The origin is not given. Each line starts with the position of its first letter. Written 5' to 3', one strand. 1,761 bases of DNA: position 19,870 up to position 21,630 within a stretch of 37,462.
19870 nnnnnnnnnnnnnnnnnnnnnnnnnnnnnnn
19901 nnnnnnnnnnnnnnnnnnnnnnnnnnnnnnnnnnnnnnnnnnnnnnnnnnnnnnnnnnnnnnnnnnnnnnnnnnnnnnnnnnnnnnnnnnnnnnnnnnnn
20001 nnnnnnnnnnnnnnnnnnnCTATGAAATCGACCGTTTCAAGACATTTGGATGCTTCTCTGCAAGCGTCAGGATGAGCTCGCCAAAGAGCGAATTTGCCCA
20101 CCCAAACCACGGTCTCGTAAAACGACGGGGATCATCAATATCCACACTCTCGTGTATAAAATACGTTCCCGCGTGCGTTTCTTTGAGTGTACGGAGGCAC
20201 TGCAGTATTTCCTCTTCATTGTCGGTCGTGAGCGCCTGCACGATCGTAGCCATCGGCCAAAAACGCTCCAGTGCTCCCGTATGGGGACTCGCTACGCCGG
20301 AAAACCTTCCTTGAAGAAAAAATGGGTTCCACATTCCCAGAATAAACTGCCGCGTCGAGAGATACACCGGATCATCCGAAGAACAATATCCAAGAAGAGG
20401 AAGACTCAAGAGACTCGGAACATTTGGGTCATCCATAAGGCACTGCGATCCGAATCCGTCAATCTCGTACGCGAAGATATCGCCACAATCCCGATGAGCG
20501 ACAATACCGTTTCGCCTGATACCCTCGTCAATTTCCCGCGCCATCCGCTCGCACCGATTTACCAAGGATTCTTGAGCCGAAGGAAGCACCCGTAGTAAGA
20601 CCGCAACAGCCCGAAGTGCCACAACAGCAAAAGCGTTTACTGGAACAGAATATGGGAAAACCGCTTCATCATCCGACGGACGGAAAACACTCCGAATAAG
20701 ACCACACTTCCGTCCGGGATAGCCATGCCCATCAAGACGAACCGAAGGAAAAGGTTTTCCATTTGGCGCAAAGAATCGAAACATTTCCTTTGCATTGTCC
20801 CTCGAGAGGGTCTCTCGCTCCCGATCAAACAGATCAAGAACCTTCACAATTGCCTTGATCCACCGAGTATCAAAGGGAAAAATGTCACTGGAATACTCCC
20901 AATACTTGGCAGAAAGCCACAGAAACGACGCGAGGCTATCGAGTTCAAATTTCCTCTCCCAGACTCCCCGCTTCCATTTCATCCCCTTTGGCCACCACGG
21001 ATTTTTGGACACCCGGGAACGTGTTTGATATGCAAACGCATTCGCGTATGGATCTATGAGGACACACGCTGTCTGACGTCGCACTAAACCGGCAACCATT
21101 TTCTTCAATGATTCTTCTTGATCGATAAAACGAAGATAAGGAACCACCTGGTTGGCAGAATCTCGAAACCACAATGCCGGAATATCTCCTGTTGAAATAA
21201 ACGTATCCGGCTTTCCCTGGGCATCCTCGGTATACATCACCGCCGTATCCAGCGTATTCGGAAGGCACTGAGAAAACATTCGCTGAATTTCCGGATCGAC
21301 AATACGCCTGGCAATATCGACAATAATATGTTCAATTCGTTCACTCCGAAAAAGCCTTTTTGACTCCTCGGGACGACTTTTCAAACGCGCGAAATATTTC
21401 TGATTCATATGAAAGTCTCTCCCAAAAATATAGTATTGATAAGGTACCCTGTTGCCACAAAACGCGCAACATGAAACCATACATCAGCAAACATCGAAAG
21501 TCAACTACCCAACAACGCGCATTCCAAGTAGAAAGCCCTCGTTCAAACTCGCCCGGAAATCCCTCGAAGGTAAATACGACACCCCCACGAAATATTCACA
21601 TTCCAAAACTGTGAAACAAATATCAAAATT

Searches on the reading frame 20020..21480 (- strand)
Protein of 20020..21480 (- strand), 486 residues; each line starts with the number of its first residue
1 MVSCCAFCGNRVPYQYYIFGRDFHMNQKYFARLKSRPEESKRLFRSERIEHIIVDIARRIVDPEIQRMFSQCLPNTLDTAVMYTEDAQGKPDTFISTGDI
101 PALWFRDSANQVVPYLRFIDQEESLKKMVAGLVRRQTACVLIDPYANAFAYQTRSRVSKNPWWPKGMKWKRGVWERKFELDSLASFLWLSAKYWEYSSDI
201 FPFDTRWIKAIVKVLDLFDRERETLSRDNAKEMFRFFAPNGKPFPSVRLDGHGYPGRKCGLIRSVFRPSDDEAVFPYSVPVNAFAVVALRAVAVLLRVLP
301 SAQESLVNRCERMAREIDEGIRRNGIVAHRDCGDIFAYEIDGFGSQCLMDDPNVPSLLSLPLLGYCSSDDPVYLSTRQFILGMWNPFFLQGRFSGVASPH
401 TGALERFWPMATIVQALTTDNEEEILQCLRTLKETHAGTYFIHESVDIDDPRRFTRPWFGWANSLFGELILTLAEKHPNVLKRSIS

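Call 63: search_protein_families(library=pfam, proteins=[window:20020-21480:-], max_evalue=0.001)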
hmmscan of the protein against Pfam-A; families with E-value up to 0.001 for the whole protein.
window:20020-21480:- (486 aa): 1 family
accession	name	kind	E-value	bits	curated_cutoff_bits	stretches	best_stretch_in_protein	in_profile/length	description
PF06824.17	Glyco_hydro_125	-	2e-145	485.3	23.4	1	62-471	1-414/414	Metal-independent alpha-mannosidase (GH125)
